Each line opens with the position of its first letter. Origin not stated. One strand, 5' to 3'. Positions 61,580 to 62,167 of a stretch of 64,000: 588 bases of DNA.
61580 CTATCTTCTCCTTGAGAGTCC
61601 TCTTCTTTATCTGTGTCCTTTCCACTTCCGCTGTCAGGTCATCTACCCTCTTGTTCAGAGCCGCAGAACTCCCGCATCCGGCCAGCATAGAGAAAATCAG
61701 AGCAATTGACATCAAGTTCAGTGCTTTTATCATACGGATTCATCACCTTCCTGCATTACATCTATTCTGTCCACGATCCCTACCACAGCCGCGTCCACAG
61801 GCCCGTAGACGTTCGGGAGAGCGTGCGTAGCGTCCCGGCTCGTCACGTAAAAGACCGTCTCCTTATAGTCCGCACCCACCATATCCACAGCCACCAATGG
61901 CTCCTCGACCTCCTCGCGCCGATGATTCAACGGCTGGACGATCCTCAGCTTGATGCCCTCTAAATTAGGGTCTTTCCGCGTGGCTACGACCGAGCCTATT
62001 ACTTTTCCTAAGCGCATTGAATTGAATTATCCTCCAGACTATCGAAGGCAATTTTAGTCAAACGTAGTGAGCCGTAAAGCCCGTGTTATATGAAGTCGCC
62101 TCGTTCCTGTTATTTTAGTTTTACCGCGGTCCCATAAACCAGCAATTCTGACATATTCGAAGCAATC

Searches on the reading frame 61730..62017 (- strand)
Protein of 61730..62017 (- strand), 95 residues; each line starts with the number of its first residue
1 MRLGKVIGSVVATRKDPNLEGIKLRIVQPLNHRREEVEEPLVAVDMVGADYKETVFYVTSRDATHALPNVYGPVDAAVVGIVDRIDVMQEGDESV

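Call 5: search_protein_families(library=pfam, proteins=[window:61730-62017:-], max_evalue=0.1)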
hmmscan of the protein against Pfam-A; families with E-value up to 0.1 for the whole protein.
window:61730-62017:- (95 aa): 1 family
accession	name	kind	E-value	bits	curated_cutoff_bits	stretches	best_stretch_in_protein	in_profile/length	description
PF03319.19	EutN_CcmL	-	2.8e-27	95.5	25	1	1-83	1-83/83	Ethanolamine utilisation protein EutN/carboxysome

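Call 7: find_encoding_contigs(protein=window:61730-62017:-, flank=10000, max_places=10)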
Protein window:61730-62017:- (95 aa): no gene with exactly this product is on record in the collection.

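Call 9: find_homologous_proteins(query=window:61730-62017:-)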
Query window:61730-62017:- (95 aa): 1119 proteins with E <= 0.001 among 1120 candidates; the best 120 are listed.
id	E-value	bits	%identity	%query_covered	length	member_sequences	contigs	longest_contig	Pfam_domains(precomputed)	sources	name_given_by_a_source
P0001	1.3e-49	184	93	100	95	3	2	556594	PF03319.20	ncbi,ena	-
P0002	1.5e-27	113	60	95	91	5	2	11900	PF03319.20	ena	-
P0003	6.0e-27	111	47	93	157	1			PF03319.20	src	-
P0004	1.1e-24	104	62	91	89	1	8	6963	PF03319.20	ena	-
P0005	3.3e-24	102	59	99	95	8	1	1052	PF03319.20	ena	-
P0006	8.7e-24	101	62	92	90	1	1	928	PF03319.20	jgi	jgi:ethanolamine utilization protein EutN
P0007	2.5e-23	100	63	92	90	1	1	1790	PF03319.20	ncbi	ncbi:MAG: EutN/CcmL family microcompartment protein [Bacteroidota bacterium]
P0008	8.4e-23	98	59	92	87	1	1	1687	PF03319.20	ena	-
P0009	6.5e-21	92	57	93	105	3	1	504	PF03319.20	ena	-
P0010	1.1e-20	91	57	93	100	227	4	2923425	PF03319.20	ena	-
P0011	1.2e-20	91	59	91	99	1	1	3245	PF03319.20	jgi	-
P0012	1.8e-20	91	59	91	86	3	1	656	PF03319.20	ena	-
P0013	5.0e-20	89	56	93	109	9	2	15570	PF03319.20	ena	-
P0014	5.3e-20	89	54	99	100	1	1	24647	PF03319.20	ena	-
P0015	6.2e-20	89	59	92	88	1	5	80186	PF03319.20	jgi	jgi:ethanolamine utilization protein EutN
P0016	7.3e-20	89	53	99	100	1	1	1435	PF03319.20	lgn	-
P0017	9.1e-20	88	53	100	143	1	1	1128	PF03319.20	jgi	-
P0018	1.1e-19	88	56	93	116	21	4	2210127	PF03319.20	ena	-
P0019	1.1e-19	88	53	99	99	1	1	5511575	PF03319.20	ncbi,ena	-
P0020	1.1e-19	88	57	91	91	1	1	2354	PF03319.20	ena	-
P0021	1.3e-19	88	58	94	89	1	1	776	PF03319.20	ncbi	-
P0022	1.7e-19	87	59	92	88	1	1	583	PF03319.20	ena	-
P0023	1.8e-19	87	57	92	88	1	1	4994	PF03319.20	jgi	jgi:microcompartment protein CcmK/EutM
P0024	2.6e-19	87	52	99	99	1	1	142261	PF03319.20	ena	-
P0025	2.7e-19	87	52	99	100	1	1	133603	PF03319.20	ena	-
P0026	3.0e-19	87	52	99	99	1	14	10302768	PF03319.20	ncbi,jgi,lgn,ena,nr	ncbi:ethanolamine utilization protein EutN [Candidatus Poribacteria bacterium]|nr:EutN/CcmL family m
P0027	3.4e-19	86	56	92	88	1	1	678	PF03319.20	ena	-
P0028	3.6e-19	86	52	99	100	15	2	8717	PF03319.20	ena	-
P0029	3.9e-19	86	57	99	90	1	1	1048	PF03319.20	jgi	-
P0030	7.3e-19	85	52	99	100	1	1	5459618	PF03319.20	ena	-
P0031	9.1e-19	85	53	99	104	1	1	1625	PF03319.20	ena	-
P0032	9.6e-19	85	57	92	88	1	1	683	PF03319.20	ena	-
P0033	1.2e-18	85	55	94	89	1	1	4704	PF03319.20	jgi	jgi:ethanolamine utilization protein EutN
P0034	1.3e-18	85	54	97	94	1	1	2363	PF03319.20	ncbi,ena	-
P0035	1.3e-18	85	55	100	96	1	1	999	PF03319.20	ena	-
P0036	1.4e-18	85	54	95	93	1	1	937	PF03319.20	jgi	-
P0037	1.6e-18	84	55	92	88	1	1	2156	PF03319.20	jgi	jgi:microcompartment protein CcmK/EutM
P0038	1.6e-18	84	57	92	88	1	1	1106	PF03319.20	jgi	jgi:ethanolamine utilization protein EutN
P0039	1.6e-18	84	83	57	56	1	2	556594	PF03319.20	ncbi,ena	-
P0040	1.8e-18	84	53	95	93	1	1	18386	PF03319.20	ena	-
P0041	1.9e-18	84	53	97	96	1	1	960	PF03319.20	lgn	-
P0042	2.0e-18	84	57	91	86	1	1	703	PF03319.20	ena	-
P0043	2.1e-18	84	57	92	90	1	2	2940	PF03319.20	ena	-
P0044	2.2e-18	84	55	95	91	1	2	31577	PF03319.20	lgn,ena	-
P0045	2.2e-18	84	53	93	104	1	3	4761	PF03319.20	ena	-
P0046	2.2e-18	84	54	93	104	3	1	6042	PF03319.20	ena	-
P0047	2.3e-18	84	56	92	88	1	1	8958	PF03319.20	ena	-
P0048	2.8e-18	84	60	87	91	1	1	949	PF03319.20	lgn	-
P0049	2.9e-18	83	59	92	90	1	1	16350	PF03319.20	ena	-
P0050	3.9e-18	83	53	95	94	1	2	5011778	PF03319.20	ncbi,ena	-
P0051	3.9e-18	83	53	92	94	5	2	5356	PF03319.20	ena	-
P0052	3.9e-18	83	54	92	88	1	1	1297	PF03319.20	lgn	-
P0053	4.0e-18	83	54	92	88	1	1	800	PF03319.20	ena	-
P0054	4.0e-18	83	55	92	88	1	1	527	PF03319.20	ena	-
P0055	4.1e-18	83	57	95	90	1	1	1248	PF03319.20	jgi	jgi:microcompartment protein CcmK/EutM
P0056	4.2e-18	83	56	92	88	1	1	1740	PF03319.20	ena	-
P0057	4.3e-18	83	56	92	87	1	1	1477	PF03319.20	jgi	jgi:ethanolamine utilization protein EutN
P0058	4.4e-18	83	57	88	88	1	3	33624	PF03319.20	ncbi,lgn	-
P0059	4.4e-18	83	57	88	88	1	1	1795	PF03319.20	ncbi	-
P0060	4.5e-18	83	55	99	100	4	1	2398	PF03319.20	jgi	-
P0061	4.6e-18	83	56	92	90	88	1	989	PF03319.20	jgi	jgi:microcompartment protein CcmK/EutM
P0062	4.9e-18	83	54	92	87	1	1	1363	PF03319.20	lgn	-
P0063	5.2e-18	83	50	99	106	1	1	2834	PF03319.20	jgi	jgi:microcompartment protein CcmK/EutM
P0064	5.4e-18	83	53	95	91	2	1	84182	PF03319.20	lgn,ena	-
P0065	5.5e-18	83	56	92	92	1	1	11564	PF03319.20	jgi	-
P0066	5.6e-18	83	54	95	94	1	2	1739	PF03319.20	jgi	jgi:microcompartment protein CcmK/EutM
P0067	5.9e-18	83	56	92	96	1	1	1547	PF03319.20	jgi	jgi:ethanolamine utilization protein EutN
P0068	5.9e-18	83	56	92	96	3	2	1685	PF03319.20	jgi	jgi:ethanolamine utilization protein EutN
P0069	5.9e-18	83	56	92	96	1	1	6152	PF03319.20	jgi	jgi:ethanolamine utilization protein EutN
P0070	6.0e-18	83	56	92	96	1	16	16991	PF03319.20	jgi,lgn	jgi:microcompartment protein CcmK/EutM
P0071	6.4e-18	82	53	92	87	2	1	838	PF03319.20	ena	-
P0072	6.6e-18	82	57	92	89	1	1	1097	PF03319.20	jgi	jgi:microcompartment protein CcmK/EutM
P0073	7.3e-18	82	57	92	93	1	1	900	PF03319.20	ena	-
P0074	7.5e-18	82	56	92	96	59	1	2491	PF03319.20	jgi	jgi:microcompartment protein CcmK/EutM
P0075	7.7e-18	82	56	92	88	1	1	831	PF03319.20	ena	-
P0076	7.9e-18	82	52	93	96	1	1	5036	PF03319.20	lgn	-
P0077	8.0e-18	82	50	97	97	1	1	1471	PF03319.20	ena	-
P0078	8.3e-18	82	52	93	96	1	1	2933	PF03319.20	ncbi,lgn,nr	ncbi:MAG: EutN/CcmL family microcompartment protein [Chlorobiales bacterium]|nr:EutN/CcmL family mic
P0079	8.9e-18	82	53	92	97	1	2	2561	PF03319.20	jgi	-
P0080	8.9e-18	82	57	91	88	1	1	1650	PF03319.20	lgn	-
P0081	9.7e-18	82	55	92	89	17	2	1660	PF03319.20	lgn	-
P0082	9.8e-18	82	56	95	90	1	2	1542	PF03319.20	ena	-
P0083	9.8e-18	82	51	99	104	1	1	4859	PF03319.20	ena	-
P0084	1.0e-17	82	53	95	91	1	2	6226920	PF03319.20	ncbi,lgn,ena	-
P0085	1.0e-17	82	56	91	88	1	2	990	PF03319.20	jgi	jgi:ethanolamine utilization protein EutN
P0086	1.0e-17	82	55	92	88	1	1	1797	PF03319.20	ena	-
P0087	1.0e-17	82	52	92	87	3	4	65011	PF03319.20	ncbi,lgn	-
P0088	1.0e-17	82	56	92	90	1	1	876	PF03319.20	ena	-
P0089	1.1e-17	82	55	91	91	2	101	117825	PF03319.20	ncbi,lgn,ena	-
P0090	1.1e-17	82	54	96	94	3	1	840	PF03319.20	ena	-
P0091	1.1e-17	82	55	96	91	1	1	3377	PF03319.20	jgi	jgi:microcompartment protein CcmK/EutM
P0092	1.1e-17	82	52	95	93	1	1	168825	PF03319.20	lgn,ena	-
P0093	1.2e-17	82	55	92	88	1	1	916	PF03319.20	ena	-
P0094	1.2e-17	82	54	97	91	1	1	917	PF03319.20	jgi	jgi:ethanolamine utilization protein EutN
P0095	1.3e-17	81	54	92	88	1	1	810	PF03319.20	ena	-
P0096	1.3e-17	81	54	93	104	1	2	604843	PF03319.20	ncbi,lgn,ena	-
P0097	1.3e-17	81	50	97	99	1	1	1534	PF03319.20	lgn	-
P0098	1.3e-17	81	54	92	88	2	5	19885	PF03319.20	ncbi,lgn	ncbi:MAG TPA: EutN/CcmL family microcompartment protein [Vicinamibacterales bacterium]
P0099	1.4e-17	81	55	92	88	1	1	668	PF03319.20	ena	-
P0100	1.4e-17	81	52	92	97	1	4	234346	PF03319.20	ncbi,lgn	-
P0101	1.4e-17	81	56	92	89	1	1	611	PF03319.20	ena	-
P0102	1.4e-17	81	55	92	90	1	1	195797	PF03319.20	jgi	jgi:microcompartment protein CcmK/EutM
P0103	1.4e-17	81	53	93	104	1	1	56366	PF03319.20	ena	-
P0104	1.5e-17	81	53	93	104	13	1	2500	PF03319.20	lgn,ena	-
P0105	1.5e-17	81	55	91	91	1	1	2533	PF03319.20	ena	-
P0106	1.5e-17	81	55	92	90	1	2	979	PF03319.20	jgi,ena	-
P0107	1.5e-17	81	56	88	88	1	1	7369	PF03319.20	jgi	jgi:microcompartment protein CcmK/EutM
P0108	1.6e-17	81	54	92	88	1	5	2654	PF03319.20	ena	-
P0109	1.6e-17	81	55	96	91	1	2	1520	PF03319.20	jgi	jgi:microcompartment protein CcmK/EutM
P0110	1.6e-17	81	58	87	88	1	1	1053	PF03319.20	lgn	-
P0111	1.7e-17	81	52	95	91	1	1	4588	PF03319.20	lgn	-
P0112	1.7e-17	81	54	97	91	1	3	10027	PF03319.20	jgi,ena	jgi:microcompartment protein CcmK/EutM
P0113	1.7e-17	81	56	92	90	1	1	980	PF03319.20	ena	-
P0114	1.9e-17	81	54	91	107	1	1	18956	PF03319.20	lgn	-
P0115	2.0e-17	81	55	92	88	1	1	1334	PF03319.20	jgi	jgi:ethanolamine utilization protein EutN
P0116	2.1e-17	81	54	95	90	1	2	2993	PF03319.20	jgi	jgi:microcompartment protein CcmK/EutM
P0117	2.2e-17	81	55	92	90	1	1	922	PF03319.20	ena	-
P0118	2.2e-17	81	54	99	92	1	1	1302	PF03319.20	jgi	jgi:ethanolamine utilization protein EutN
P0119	2.2e-17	81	53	93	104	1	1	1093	PF03319.20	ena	-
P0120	2.3e-17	81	55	92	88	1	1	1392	PF03319.20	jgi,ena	-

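Call 10: find_encoding_contigs(protein=P0001, flank=10000, max_places=4)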
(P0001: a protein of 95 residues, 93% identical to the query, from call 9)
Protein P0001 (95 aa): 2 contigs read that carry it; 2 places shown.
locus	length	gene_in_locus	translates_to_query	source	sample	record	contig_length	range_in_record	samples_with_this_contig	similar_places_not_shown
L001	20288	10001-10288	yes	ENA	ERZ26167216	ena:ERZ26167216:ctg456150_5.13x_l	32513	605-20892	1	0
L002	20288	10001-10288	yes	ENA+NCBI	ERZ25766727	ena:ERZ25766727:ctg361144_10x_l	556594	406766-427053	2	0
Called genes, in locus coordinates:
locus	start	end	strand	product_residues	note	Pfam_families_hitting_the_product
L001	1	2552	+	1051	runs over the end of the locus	?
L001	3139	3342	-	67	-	-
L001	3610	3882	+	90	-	PF00936:BMC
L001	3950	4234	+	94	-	PF00936:BMC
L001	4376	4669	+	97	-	PF03319:EutN_CcmL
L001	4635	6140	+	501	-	PF00171:Aldedh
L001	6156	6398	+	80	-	-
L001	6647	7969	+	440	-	-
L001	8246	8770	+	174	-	-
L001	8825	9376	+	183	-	-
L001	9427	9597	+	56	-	PF03319:EutN_CcmL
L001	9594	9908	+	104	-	PF01906:YbjQ_1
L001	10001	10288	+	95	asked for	PF03319:EutN_CcmL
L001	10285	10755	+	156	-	-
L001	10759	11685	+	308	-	PF03706:LPG_synthase_TM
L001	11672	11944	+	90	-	PF03319:EutN_CcmL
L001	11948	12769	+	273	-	PF00596:Aldolase_II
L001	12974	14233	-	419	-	PF11376:DUF3179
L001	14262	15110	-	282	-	PF05448:AXE1 (faint), PF00561:Abhydrolase_1 (weak), PF12697:Abhydrolase_6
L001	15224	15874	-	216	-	PF13557:Phenol_MetA_deg (weak)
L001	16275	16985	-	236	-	PF02674:Colicin_V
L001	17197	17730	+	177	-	PF01628:HrcA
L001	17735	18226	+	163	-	PF01628:HrcA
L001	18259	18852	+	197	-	PF01025:GrpE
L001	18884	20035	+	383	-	PF00226:DnaJ, PF01556:DnaJ_C, PF00684:DnaJ_CXXCXGXG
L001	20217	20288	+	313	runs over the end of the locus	PF06325:PrmA, PF05175:MTS, PF02475:TRM5-TYW2_MTfase, PF13489:Methyltransf_23 (weak), PF13847:Methyltransf_31, PF08241:Methyltransf_11, PF08242:Methyltransf_12, PF13649:Methyltransf_25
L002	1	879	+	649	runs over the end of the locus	PF02463:SMC_N, PF13175:AAA_15 (weak), PF13476:AAA_23, PF13304:AAA_21 (weak), PF06470:SMC_hinge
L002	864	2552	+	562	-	PF02463:SMC_N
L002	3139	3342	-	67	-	-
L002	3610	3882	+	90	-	PF00936:BMC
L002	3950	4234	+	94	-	PF00936:BMC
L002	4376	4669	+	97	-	PF03319:EutN_CcmL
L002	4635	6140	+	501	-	PF00171:Aldedh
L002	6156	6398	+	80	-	-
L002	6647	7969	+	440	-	-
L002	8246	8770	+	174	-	-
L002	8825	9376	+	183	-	-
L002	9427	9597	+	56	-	PF03319:EutN_CcmL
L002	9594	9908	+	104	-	PF01906:YbjQ_1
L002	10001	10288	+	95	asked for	PF03319:EutN_CcmL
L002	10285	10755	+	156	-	-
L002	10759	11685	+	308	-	PF03706:LPG_synthase_TM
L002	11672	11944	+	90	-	PF03319:EutN_CcmL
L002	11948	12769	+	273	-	PF00596:Aldolase_II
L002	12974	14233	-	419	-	PF11376:DUF3179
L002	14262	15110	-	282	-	PF05448:AXE1 (faint), PF00561:Abhydrolase_1 (weak), PF12697:Abhydrolase_6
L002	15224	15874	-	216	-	PF13557:Phenol_MetA_deg (weak)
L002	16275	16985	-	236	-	PF02674:Colicin_V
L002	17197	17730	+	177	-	PF01628:HrcA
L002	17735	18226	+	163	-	PF01628:HrcA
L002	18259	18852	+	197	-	PF01025:GrpE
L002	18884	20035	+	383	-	PF00226:DnaJ, PF01556:DnaJ_C, PF00684:DnaJ_CXXCXGXG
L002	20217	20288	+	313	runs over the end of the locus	PF06325:PrmA, PF05175:MTS, PF02475:TRM5-TYW2_MTfase, PF13489:Methyltransf_23 (weak), PF13847:Methyltransf_31, PF08241:Methyltransf_11, PF08242:Methyltransf_12, PF13649:Methyltransf_25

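Call 11: find_encoding_contigs(protein=P0002, flank=10000, max_places=4)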
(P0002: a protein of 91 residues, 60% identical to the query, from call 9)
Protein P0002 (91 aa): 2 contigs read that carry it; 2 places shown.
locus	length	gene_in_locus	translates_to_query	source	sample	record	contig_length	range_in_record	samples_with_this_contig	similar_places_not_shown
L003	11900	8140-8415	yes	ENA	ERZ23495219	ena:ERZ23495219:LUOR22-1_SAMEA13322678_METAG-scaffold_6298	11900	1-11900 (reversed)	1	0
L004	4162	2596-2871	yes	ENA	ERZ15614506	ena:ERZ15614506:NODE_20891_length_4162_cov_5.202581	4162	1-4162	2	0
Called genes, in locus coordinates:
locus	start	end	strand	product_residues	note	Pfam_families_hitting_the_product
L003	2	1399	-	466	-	?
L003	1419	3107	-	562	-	PF14052:Caps_assemb_Wzi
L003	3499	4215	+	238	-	PF06130:PTAC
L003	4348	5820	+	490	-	-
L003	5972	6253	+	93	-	PF00936:BMC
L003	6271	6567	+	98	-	PF03319:EutN_CcmL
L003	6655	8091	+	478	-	PF00171:Aldedh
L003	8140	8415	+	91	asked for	PF03319:EutN_CcmL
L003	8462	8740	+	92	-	PF03319:EutN_CcmL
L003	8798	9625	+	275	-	PF00596:Aldolase_II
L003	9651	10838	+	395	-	PF00871:Acetate_kinase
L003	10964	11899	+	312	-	?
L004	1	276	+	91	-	?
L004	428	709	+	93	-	PF00936:BMC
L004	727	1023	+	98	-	PF03319:EutN_CcmL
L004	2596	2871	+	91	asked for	PF03319:EutN_CcmL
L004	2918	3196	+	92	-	PF03319:EutN_CcmL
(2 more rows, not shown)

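Call 13: list_cluster_members(proteins=[P0001, P0039])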
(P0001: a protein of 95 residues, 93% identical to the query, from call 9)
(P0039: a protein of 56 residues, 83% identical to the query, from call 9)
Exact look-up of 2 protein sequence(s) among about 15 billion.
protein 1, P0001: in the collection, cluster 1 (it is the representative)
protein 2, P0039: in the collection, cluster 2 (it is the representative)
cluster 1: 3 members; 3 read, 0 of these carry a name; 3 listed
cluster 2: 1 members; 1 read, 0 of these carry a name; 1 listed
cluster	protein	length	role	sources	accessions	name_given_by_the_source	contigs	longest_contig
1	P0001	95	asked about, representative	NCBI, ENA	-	-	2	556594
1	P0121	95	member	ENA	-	-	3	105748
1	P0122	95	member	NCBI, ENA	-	-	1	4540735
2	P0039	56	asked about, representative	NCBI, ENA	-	-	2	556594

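Call 15: find_encoding_contigs(protein=P0122, flank=10000, max_places=3)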
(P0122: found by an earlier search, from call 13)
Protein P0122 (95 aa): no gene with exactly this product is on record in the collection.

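Call 56: search_solved_structures(query=window:61730-62017:-, max_evalue=0.001)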
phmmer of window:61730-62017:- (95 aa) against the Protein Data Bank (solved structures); distinct sequences matched with E-value up to 0.001: 11.
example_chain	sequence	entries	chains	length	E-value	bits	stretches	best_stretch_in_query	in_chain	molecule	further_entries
2qw7_A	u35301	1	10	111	8.4e-14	54.8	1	1-88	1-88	Carbon dioxide concentrating mechanism protein ccmL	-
4n8x_1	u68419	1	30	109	2.7e-12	50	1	1-87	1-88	Carbon dioxide concentrating mechanism protein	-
5v74_A1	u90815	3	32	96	9.5e-12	48.2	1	1-87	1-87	Ethanolamine utilization protein EutN/carboxysome structural protein Ccml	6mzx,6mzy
4i7a_A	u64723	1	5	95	5.6e-11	45.8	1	1-88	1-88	Ethanolamine utilization protein EutN/carboxysome structural protein Ccml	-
4jw0_B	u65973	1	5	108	1.5e-10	44.4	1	1-87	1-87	Carbon dioxide concentrating mechanism protein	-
4jvz_A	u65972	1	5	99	4.5e-10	42.9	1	1-85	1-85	Carbon dioxide concentrating mechanism protein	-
4n8f_A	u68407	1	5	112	6.6e-10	42.3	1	1-85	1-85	Carbon dioxide concentrating mechanism protein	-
7wkc_A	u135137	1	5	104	9.1e-09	38.7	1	1-85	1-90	Carboxysome shell vertex protein CcmL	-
6owf_C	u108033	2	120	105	4e-08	36.6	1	1-87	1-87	Ethanolamine utilization protein EutN/carboxysome structural protein Ccml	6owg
2hd3_A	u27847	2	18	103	3.4e-06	30.5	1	1-85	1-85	Ethanolamine utilization protein eutN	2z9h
6qn1_AA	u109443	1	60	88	0.00064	23.2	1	2-56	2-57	Carbon dioxide concentrating mechanism protein CcmL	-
